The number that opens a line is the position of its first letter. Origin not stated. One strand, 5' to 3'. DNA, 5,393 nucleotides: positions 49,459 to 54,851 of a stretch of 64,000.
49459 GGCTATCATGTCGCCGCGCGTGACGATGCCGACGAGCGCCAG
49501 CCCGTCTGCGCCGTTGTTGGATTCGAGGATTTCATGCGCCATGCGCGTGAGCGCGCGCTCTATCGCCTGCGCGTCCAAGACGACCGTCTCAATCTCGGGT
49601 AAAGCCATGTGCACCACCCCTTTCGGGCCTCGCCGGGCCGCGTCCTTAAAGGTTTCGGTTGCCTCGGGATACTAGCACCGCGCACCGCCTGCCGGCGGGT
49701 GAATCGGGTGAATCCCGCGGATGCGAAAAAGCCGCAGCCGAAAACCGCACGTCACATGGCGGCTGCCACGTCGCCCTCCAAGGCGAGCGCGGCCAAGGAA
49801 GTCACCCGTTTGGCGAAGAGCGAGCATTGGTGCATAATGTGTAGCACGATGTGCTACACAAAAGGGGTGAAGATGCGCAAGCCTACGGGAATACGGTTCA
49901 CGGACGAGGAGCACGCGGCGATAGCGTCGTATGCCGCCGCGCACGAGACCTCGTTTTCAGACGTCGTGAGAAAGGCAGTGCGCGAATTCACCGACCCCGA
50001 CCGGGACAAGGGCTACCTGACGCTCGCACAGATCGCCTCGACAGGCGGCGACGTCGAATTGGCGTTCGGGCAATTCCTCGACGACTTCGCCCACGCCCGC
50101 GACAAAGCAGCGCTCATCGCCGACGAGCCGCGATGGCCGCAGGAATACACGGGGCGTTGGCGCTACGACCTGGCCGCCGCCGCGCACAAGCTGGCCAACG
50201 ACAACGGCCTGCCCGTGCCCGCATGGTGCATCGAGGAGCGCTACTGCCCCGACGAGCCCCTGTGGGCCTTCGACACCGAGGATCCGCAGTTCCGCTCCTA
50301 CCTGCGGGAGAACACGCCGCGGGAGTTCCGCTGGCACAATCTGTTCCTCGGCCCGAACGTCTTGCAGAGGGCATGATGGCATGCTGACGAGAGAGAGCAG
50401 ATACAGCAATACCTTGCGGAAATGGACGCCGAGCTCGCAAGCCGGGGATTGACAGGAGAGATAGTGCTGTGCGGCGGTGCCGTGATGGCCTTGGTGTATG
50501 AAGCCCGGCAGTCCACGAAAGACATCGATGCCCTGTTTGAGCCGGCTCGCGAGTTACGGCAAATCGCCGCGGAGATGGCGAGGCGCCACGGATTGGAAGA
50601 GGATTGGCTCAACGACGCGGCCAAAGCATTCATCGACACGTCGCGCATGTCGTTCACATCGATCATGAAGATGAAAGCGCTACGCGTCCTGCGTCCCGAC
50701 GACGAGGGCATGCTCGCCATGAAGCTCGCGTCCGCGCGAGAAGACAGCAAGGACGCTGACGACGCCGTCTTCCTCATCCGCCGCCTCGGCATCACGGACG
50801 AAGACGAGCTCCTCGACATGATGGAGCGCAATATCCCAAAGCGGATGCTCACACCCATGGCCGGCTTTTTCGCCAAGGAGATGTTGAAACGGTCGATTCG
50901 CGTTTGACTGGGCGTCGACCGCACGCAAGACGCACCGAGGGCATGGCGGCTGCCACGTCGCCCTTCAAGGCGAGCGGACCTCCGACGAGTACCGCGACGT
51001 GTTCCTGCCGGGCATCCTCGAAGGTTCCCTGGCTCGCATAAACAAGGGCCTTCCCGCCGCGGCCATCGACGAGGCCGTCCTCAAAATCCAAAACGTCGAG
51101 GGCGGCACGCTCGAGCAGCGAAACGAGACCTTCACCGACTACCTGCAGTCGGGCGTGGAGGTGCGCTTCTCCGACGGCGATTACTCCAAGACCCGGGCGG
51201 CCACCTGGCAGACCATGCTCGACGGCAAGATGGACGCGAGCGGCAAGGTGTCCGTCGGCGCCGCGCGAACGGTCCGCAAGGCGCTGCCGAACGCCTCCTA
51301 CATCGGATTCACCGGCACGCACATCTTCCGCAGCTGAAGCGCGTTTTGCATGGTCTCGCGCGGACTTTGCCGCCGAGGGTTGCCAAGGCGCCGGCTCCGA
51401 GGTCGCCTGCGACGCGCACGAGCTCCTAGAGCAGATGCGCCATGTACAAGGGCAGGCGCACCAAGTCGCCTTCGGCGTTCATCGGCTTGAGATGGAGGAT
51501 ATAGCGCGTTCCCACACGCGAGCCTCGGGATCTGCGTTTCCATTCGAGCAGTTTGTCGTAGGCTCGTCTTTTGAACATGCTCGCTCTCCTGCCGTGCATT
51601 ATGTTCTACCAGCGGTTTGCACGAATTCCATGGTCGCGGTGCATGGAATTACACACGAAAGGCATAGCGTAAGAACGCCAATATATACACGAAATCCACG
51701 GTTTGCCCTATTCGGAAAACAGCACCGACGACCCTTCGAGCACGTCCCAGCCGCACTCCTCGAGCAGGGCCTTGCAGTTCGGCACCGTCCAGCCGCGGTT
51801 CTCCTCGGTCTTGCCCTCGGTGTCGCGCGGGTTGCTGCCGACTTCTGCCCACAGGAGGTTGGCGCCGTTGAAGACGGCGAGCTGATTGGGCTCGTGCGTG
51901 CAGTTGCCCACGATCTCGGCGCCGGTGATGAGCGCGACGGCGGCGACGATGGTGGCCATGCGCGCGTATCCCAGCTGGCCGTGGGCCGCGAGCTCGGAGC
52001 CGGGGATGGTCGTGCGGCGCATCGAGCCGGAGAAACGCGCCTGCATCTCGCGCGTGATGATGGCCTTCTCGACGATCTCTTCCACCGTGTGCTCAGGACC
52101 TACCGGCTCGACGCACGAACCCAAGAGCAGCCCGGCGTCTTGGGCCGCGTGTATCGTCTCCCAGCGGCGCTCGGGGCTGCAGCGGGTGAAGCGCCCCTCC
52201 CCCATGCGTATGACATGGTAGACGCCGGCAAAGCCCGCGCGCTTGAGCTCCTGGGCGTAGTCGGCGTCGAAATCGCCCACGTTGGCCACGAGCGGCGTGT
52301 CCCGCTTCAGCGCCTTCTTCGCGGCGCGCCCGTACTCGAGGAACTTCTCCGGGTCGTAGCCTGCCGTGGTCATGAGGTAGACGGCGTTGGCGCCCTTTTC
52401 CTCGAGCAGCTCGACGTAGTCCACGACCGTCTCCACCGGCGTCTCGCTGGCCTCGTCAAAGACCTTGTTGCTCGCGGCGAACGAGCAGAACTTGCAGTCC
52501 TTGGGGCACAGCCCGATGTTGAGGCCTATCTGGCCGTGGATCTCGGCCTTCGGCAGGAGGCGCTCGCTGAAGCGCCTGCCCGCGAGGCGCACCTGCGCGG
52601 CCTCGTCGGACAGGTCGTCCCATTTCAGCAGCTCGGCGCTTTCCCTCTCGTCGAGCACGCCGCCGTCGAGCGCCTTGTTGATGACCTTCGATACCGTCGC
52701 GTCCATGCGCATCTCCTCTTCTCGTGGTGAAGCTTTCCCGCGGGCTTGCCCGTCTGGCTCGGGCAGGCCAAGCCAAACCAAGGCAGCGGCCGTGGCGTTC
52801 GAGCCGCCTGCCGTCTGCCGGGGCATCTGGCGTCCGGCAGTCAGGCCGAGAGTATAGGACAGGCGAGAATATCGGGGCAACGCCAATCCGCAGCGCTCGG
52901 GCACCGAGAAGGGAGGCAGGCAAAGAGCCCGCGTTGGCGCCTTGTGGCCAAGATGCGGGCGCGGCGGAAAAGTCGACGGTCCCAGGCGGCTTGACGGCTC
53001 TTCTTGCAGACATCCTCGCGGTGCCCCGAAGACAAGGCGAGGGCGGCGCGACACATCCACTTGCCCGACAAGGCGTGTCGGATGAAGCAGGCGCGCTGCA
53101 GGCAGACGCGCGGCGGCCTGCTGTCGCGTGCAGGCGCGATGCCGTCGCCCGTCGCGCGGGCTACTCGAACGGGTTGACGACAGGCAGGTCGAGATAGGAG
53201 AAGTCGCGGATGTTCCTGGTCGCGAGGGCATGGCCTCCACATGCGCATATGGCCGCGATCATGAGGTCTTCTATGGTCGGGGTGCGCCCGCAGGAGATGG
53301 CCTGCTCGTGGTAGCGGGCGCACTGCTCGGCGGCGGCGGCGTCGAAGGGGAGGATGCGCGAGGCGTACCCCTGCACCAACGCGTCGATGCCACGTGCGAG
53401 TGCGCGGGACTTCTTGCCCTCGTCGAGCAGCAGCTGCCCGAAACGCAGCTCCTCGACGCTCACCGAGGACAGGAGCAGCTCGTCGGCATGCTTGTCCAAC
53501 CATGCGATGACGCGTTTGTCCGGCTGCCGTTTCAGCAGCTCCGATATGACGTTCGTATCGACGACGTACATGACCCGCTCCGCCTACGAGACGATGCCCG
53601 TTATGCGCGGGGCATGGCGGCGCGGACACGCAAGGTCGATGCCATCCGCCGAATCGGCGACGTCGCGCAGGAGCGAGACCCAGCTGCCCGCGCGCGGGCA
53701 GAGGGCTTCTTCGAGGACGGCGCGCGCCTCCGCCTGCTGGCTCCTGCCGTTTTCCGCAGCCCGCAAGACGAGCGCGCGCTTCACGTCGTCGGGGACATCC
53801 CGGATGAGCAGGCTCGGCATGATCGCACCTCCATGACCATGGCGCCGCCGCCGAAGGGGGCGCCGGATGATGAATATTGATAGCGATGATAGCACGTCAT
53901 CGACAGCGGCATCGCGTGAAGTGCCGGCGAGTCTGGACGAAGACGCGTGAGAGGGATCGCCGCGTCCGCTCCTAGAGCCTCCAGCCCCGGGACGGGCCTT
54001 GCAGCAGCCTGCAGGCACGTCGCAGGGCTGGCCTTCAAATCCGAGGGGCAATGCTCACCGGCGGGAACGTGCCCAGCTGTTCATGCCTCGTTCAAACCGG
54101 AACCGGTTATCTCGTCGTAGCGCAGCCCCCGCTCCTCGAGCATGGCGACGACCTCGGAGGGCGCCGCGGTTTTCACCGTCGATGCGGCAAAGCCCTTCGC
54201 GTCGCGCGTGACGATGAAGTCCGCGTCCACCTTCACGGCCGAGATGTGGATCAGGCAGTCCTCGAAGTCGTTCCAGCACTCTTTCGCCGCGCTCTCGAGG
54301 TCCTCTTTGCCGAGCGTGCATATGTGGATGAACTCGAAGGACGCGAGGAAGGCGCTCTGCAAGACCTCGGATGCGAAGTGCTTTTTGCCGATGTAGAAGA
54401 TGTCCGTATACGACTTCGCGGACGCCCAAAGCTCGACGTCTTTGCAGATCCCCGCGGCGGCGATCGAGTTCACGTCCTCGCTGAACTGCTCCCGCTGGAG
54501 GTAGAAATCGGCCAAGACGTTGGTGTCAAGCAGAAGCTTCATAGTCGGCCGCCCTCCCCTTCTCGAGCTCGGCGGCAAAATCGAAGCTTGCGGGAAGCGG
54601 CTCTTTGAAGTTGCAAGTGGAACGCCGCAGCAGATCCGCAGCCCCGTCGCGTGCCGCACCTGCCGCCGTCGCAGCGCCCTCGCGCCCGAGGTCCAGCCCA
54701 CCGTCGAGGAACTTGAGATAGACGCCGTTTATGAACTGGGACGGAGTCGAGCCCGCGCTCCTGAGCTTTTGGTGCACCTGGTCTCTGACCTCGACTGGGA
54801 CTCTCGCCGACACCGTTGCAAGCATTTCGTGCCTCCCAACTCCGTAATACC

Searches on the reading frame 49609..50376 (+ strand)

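Call 34: search_protein_families(library=pfam, proteins=[window:49609-50376:+], max_evalue=0.01)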
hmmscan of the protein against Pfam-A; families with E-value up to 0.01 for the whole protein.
window:49609-50376:+ (255 aa): 1 family
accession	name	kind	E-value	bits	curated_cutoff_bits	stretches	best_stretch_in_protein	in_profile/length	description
PF19807.5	DUF6290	-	2.4e-05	24.9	27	1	95-126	6-37/72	Family of unknown function (DUF6290)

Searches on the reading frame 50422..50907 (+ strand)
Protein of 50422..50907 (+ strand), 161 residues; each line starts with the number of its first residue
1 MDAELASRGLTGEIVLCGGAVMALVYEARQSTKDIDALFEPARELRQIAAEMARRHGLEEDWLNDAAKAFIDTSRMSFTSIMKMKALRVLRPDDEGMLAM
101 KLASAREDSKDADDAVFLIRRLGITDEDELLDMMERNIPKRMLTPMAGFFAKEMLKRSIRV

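Call 34: search_protein_families(library=pfam, proteins=[window:50422-50907:+], max_evalue=0.01)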
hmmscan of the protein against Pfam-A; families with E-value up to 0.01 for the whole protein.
window:50422-50907:+ (161 aa): 2 families
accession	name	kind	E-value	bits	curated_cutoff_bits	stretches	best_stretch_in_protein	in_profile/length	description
PF19502.5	DUF6036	-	3.7e-06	27.3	23.6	1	5-114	13-114/164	Nucleotidyltransferase of unknown function (DUF6036)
PF08843.17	AbiEii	-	0.0068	16.8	22.5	0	5-54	6-51/238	Nucleotidyl transferase AbiEii toxin, Type IV TA system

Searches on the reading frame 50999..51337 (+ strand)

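Call 34: search_protein_families(library=pfam, proteins=[window:50999-51337:+], max_evalue=0.01)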
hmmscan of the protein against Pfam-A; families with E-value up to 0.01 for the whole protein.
window:50999-51337:+ (112 aa): 1 family
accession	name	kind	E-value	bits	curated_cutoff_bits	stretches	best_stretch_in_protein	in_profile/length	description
PF18766.7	SWI2_SNF2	-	0.0005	20.2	26.7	1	87-110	134-157/221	SWI2/SNF2 ATPase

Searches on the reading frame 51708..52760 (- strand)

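Call 34: search_protein_families(library=pfam, proteins=[window:51708-52760:-], max_evalue=0.01)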
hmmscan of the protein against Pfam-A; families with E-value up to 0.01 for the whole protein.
window:51708-52760:- (350 aa): 1 family
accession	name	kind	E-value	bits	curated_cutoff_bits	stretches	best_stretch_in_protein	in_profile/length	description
PF04055.27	Radical_SAM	-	5.9e-11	43.3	29.5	1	85-231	7-161/166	Radical SAM superfamily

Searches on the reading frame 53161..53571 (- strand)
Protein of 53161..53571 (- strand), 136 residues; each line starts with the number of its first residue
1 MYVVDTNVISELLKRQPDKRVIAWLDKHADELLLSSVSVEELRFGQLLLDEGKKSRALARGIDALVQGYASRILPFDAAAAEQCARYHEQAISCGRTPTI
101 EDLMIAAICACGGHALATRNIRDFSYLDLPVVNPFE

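Call 34: search_protein_families(library=pfam, proteins=[window:53161-53571:-], max_evalue=0.01)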
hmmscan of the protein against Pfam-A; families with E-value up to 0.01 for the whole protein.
window:53161-53571:- (136 aa): 1 family
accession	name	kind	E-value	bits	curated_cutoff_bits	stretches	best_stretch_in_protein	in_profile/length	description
PF01850.27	PIN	-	1.4e-11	45.5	23.6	1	2-122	1-113/120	PIN domain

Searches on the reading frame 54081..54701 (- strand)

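Call 34: search_protein_families(library=pfam, proteins=[window:54081-54701:-], max_evalue=0.01)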
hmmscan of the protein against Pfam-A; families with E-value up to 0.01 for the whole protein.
window:54081-54701:- (206 aa): 3 families
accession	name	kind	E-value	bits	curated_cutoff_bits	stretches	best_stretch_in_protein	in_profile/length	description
PF13470.12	PIN_3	-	6.3e-17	62.9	27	1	55-168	1-114/115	PIN domain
PF18480.7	DUF5615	-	0.0025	18.1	23.8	0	54-130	1-77/110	Domain of unknown function (DUF5615)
PF01850.27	PIN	-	0.0075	17.3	23.6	0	57-169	2-113/120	PIN domain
